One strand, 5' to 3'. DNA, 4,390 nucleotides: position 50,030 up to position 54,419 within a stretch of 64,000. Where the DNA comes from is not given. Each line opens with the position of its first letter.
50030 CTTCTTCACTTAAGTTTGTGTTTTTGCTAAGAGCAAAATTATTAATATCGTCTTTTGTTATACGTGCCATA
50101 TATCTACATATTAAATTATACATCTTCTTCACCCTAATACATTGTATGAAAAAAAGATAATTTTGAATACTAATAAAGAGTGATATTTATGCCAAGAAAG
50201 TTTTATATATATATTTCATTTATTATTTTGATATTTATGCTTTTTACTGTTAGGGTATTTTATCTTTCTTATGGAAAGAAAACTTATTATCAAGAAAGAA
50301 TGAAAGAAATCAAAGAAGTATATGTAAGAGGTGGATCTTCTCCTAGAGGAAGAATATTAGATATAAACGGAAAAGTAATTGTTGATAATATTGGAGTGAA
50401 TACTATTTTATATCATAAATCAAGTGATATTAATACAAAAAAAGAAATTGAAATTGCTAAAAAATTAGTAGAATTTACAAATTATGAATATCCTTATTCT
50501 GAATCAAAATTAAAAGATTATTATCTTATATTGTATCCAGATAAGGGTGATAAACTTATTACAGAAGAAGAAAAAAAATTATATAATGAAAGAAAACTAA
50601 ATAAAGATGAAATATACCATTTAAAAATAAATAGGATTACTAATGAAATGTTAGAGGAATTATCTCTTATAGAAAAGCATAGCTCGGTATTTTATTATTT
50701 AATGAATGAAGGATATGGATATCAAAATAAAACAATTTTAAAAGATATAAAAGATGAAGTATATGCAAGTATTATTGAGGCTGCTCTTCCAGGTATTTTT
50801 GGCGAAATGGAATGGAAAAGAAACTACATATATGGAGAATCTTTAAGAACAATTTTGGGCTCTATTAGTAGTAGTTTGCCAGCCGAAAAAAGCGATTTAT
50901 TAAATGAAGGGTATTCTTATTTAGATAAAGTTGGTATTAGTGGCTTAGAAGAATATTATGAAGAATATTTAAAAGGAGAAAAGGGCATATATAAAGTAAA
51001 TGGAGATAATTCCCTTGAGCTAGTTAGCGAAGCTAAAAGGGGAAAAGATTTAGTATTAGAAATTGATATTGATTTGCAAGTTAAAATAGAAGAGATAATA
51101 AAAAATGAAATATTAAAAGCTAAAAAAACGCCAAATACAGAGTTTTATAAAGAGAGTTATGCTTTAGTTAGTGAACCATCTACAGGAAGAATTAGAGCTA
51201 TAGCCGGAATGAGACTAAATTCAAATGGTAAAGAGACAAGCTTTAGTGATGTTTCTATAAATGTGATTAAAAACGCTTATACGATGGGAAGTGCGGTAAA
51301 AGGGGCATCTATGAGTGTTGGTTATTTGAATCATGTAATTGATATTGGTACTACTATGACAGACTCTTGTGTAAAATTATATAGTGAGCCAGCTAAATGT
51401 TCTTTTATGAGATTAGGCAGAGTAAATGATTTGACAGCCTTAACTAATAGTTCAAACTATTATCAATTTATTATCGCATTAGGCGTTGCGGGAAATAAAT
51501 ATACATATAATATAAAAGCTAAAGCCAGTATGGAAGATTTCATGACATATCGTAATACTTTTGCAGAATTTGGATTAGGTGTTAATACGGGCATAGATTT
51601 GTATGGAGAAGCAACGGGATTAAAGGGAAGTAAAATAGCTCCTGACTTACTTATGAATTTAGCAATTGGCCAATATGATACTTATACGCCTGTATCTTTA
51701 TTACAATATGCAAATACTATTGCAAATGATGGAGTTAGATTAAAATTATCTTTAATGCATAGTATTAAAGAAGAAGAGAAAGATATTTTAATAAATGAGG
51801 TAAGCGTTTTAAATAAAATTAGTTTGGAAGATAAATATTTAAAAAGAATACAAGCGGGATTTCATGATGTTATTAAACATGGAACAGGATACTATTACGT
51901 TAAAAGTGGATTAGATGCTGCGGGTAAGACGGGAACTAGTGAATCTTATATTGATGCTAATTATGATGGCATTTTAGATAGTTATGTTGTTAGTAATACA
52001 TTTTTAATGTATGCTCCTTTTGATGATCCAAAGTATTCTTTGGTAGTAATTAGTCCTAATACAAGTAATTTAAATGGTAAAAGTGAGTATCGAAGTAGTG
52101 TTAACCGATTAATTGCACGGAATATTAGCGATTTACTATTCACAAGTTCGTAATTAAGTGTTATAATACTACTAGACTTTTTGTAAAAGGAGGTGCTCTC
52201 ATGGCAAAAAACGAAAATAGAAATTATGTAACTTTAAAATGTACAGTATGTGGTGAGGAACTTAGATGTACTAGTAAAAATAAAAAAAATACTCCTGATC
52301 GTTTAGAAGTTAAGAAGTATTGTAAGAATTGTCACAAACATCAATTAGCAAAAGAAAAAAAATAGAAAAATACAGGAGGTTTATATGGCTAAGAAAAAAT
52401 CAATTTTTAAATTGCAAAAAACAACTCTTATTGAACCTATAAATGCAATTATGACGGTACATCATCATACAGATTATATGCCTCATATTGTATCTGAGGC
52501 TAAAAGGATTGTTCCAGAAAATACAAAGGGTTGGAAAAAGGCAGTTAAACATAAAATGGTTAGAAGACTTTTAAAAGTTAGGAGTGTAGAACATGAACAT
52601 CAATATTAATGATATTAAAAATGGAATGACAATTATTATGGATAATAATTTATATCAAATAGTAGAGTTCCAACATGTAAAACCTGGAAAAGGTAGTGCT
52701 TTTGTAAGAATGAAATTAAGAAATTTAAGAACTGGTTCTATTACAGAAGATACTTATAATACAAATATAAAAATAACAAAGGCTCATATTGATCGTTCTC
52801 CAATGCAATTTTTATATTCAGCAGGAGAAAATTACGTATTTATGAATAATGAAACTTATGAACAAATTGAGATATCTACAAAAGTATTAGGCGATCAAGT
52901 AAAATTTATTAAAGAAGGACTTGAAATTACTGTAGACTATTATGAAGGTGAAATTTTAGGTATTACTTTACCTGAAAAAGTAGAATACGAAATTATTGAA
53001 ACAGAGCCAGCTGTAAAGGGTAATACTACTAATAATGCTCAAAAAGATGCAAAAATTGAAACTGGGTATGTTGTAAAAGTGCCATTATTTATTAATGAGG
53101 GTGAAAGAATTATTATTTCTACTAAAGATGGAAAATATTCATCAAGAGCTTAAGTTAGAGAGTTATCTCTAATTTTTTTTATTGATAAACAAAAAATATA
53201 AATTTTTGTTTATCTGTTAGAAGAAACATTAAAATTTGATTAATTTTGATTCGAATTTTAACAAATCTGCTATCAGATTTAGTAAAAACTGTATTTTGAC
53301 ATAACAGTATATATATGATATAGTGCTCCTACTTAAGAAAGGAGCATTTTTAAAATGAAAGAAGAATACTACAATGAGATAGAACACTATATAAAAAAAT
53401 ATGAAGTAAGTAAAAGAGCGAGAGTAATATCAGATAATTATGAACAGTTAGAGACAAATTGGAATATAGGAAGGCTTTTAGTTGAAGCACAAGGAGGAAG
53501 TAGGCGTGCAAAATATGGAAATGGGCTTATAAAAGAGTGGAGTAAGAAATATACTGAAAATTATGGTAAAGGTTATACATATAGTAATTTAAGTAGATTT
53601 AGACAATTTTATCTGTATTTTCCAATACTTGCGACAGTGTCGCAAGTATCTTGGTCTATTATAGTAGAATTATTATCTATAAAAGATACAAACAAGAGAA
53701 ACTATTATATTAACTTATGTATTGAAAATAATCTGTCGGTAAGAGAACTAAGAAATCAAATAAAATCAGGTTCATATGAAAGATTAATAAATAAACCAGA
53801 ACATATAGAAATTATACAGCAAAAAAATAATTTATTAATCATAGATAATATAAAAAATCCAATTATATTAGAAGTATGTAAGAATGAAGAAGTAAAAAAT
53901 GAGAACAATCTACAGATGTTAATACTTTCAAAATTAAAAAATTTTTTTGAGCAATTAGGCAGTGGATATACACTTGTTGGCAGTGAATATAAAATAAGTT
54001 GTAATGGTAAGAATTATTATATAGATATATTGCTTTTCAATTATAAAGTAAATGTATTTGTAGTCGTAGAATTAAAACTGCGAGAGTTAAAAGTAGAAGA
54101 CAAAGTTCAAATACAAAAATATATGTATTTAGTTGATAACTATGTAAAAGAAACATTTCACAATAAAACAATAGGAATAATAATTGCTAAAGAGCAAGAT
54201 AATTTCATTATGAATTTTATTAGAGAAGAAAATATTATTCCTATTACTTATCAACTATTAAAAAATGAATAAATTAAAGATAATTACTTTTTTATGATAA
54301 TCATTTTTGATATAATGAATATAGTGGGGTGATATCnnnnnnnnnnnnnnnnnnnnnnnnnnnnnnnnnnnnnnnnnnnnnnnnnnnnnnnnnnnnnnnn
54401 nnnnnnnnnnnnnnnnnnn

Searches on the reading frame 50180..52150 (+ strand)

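Call 52: search_protein_families(library=pfam, proteins=[window:50180-52150:+], max_evalue=0.00001)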
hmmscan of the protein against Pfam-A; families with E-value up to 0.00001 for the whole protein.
window:50180-52150:+ (657 aa): 2 families
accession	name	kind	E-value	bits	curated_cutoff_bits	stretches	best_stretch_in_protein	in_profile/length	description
PF00905.27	Transpeptidase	-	4.5e-37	128.3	22.1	1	327-649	2-297/299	Penicillin binding protein transpeptidase domain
PF03717.20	PBP_dimer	-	1.3e-29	104.3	24.4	1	54-277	4-171/180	Penicillin-binding Protein dimerisation domain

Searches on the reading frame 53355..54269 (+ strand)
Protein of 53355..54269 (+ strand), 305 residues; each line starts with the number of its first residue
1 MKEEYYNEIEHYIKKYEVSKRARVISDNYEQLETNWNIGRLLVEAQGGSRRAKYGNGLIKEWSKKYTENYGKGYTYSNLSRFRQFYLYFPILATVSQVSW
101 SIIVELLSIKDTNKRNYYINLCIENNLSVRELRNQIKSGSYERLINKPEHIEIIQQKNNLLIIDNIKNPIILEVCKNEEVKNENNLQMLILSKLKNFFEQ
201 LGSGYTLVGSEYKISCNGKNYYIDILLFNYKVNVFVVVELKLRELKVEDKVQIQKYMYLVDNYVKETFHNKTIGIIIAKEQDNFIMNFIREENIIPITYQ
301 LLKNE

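Call 52: search_protein_families(library=pfam, proteins=[window:53355-54269:+], max_evalue=0.00001)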
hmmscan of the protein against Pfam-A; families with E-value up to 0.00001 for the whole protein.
window:53355-54269:+ (305 aa): 3 families
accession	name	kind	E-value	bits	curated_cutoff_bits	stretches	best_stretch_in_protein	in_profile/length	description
PF17761.7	DUF1016_N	-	4.1e-31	108.3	32.8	1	18-143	8-137/137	DUF1016 N-terminal domain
PF06250.17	YhcG_C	-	2.3e-28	99.4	32.5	1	165-293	3-131/157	YhcG PDDEXK nuclease domain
PF01939.22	NucS_C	-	7.3e-07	29.6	24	1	183-294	2-101/124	Endonuclease NucS C-terminal domain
